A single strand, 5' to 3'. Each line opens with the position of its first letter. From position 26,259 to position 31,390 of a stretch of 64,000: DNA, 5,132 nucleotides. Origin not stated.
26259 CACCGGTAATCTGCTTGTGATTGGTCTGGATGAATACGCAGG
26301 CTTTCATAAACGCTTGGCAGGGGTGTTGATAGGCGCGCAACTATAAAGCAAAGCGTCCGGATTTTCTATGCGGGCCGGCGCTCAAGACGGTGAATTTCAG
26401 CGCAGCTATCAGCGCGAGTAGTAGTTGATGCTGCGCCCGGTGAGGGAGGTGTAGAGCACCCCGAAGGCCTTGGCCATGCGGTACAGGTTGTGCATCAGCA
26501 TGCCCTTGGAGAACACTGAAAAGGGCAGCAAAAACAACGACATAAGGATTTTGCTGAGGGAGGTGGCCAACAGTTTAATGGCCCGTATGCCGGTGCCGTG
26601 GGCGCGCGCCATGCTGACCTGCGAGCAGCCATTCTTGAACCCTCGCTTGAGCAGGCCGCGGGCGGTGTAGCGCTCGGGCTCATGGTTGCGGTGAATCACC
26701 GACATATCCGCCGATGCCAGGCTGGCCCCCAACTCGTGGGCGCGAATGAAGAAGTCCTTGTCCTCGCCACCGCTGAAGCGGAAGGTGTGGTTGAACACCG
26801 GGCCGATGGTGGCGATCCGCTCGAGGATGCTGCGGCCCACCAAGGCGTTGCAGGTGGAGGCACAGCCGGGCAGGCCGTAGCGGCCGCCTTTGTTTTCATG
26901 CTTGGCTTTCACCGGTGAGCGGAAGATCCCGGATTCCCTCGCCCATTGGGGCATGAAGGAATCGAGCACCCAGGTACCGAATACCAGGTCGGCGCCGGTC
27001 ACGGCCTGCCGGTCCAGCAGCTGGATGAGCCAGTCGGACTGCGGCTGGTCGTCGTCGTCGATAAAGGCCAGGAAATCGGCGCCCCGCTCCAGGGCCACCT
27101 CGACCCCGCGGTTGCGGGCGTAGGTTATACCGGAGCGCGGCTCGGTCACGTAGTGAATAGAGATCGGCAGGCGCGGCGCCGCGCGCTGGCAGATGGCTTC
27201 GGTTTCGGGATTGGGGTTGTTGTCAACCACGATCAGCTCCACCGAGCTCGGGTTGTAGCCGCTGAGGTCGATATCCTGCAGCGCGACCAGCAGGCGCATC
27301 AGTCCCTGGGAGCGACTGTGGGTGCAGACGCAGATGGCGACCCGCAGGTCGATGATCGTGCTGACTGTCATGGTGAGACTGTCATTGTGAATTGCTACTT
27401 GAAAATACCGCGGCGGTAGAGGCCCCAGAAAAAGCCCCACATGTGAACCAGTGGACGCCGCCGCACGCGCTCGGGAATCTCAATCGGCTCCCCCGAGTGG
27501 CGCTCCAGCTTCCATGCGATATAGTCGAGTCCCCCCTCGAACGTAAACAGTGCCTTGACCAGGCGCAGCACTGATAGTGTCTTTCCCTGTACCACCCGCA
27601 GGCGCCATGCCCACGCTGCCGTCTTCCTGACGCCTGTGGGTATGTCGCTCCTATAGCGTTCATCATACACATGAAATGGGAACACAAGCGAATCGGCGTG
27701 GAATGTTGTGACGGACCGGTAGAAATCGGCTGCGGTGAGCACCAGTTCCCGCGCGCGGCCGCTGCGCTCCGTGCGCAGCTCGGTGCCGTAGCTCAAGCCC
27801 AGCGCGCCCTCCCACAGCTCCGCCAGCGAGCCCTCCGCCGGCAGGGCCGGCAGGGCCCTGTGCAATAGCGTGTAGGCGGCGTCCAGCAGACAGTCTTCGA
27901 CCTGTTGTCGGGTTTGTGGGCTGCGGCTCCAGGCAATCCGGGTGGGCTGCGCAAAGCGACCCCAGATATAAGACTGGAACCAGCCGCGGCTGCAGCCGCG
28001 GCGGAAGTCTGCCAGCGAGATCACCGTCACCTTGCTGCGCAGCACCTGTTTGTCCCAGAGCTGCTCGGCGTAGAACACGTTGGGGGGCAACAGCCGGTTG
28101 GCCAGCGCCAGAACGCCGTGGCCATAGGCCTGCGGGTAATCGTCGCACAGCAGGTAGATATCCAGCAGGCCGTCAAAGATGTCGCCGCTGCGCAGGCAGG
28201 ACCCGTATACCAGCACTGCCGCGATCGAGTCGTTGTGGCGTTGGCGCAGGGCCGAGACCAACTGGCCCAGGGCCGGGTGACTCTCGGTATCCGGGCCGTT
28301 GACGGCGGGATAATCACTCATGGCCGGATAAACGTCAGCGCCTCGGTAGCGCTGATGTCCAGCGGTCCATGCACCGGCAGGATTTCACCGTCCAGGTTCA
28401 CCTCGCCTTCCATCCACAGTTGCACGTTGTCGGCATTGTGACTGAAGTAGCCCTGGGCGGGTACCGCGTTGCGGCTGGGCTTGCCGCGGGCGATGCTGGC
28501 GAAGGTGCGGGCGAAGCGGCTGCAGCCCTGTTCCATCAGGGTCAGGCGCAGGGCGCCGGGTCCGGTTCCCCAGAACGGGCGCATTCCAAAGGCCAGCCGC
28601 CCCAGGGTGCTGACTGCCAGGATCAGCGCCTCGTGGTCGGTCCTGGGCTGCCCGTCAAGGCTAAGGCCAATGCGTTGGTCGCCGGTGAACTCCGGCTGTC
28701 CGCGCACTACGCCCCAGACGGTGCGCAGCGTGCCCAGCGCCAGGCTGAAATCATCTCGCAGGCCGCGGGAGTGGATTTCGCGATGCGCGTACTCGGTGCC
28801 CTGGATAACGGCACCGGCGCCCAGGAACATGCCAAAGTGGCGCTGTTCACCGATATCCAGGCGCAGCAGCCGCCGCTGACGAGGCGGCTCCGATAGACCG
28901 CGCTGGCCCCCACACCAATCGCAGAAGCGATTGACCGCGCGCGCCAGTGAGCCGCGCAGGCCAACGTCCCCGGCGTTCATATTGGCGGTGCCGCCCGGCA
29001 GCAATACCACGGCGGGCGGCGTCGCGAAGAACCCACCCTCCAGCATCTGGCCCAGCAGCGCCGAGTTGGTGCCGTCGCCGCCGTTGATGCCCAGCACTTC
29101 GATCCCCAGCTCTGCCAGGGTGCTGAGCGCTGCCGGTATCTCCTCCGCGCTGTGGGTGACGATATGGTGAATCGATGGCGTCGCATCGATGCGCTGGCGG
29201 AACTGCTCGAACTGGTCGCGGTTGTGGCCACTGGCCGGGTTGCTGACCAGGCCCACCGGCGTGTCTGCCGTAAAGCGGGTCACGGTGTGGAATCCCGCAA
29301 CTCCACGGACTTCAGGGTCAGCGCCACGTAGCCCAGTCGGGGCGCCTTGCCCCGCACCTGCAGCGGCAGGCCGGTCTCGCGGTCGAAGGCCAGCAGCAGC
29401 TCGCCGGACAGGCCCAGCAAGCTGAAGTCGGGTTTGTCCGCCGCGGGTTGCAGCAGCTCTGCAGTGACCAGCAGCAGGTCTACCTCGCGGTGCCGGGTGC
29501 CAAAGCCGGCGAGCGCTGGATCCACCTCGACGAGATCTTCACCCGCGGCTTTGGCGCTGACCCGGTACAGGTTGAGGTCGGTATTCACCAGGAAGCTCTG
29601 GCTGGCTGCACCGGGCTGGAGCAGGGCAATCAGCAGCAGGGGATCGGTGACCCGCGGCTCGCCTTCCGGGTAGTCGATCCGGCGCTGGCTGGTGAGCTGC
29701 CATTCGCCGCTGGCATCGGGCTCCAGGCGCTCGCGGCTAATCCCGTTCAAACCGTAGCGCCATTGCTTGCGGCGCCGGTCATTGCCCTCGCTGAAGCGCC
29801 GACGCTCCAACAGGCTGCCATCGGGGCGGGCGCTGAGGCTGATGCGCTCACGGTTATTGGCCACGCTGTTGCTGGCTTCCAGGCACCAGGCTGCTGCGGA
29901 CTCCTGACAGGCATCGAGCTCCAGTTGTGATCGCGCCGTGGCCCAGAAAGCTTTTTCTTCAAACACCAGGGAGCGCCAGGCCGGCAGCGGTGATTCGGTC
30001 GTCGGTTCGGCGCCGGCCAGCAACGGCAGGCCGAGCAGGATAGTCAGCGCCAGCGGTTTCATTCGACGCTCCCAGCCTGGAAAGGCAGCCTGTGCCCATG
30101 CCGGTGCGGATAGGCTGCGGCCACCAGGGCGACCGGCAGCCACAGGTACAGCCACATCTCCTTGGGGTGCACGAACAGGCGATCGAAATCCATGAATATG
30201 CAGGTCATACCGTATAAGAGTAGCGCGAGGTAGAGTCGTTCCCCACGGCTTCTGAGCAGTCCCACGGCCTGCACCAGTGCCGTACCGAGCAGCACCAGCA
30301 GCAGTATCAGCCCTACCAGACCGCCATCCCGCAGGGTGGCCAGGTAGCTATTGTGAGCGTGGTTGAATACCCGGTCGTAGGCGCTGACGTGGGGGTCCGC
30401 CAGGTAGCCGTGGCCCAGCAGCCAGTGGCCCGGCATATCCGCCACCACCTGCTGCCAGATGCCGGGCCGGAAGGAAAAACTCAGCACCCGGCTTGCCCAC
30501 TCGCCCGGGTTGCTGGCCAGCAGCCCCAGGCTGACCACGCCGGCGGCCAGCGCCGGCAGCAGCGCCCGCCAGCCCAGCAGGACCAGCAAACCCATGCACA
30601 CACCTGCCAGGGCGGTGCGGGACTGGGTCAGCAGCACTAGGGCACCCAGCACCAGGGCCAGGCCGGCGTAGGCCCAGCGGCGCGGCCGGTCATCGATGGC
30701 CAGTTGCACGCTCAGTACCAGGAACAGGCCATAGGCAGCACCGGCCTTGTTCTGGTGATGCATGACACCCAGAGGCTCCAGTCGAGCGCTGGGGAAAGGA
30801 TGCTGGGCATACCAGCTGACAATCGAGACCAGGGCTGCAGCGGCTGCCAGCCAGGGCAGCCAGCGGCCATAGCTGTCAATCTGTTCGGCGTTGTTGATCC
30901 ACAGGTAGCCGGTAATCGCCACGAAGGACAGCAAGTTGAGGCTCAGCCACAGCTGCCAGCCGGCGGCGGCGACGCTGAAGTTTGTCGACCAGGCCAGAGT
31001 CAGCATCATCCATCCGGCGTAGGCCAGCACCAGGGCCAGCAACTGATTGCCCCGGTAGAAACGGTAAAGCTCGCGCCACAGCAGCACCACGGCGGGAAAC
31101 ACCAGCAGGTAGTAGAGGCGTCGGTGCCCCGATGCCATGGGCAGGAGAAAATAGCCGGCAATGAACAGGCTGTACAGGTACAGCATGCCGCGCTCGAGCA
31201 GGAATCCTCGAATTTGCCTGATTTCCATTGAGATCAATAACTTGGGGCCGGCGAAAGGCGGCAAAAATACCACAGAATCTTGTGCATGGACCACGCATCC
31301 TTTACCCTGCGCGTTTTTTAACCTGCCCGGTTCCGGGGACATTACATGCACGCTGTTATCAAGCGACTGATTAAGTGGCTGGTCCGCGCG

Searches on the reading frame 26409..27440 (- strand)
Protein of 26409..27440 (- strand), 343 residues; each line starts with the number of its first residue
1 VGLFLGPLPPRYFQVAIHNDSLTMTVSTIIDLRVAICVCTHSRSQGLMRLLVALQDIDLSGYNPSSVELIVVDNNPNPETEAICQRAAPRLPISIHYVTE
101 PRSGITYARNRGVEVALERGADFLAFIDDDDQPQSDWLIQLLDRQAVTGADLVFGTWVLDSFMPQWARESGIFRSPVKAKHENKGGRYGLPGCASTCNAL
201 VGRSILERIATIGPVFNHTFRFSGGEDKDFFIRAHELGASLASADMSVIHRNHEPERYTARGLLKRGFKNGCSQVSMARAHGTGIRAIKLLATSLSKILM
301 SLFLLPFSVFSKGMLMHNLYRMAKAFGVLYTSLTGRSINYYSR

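Call 13: search_protein_families(library=pfam, proteins=[window:26409-27440:-], max_evalue=0.001)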
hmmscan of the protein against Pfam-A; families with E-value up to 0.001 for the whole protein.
window:26409-27440:- (343 aa): 2 families
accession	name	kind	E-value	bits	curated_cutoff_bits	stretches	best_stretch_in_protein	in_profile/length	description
PF00535.33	Glycos_transf_2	-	1.6e-19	70.9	23.3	1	36-208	2-166/168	Glycosyl transferase family 2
PF13641.12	Glyco_tranf_2_3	-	0.0005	20.6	27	0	34-243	3-203/230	Glycosyltransferase like family 2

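Call 49: search_protein_families(library=ncbifam, proteins=[window:26409-27440:-], max_evalue=0.001)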
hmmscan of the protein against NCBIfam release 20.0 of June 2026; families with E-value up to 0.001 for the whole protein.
window:26409-27440:- (343 aa): 8 families
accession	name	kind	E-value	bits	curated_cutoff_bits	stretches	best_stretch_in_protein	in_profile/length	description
TIGR03965.1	mycofact_glyco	equivalog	6e-17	61.7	280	1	33-297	75-323/467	mycofactocin biosynthesis glycosyltransferase MftF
NF038302.1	EPS_HpsE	equivalog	2.5e-16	59.5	300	1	34-141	3-107/307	hormogonium polysaccharide biosynthesis glycosyltransferase HpsE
NF041875.1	EPS_EpsD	equivalog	9.5e-12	44.9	370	1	35-283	2-236/325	exopolysaccharide biosynthesis glycosyltransferase EpsD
NF041394.1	GtaseAglG_Halo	equivalog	5.4e-08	32.5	440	1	33-158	2-124/304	glucosyl-dolichyl phosphate glucuronosyltransferase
NF050050.1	ProtGlycPglI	equivalog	6.3e-06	25.8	500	1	34-158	4-120/306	GalNAc(5)-diNAcBac-PP-undecaprenol beta-1,3-glucosyltransferase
NF007482.0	PRK10073.1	equivalog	2.2e-05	23.6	423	1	63-142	32-107/334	glycosyltransferase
TIGR01556.1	rhamnosyltran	subfamily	0.00014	21.1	200.55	1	66-141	21-94/281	rhamnosyltransferase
NF050113.1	gal_furan_GlfT1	equivalog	0.00067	19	330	1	37-146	4-105/290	galactofuranosyltransferase GlfT1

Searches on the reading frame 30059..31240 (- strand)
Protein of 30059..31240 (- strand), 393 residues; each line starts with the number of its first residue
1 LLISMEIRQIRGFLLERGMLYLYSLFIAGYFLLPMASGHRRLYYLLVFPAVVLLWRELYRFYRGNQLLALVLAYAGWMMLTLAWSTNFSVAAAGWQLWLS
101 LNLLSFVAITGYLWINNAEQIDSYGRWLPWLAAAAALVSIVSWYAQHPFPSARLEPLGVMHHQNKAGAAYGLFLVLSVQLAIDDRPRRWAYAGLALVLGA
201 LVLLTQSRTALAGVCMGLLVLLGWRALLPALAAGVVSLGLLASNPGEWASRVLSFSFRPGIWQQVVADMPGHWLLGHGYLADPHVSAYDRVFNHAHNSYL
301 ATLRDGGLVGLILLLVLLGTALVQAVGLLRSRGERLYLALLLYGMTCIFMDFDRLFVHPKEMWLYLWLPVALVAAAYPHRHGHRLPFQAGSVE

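Call 49: search_protein_families(library=ncbifam, proteins=[window:30059-31240:-], max_evalue=0.001)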
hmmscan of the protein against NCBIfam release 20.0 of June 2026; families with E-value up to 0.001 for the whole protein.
window:30059-31240:- (393 aa): 0 families

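Call 58: search_protein_families(library=pfam, proteins=[window:30059-31240:-], max_evalue=10)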
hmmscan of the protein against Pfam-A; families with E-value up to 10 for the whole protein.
window:30059-31240:- (393 aa): 2 families
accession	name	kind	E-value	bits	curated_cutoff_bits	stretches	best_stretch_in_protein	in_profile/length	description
PF04932.20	Wzy_C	-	1.9e-09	37.9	31.7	1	195-315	3-149/149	O-Antigen ligase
PF04224.18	DUF417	-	2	8.4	27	1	6-138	38-153/175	Protein of unknown function, DUF417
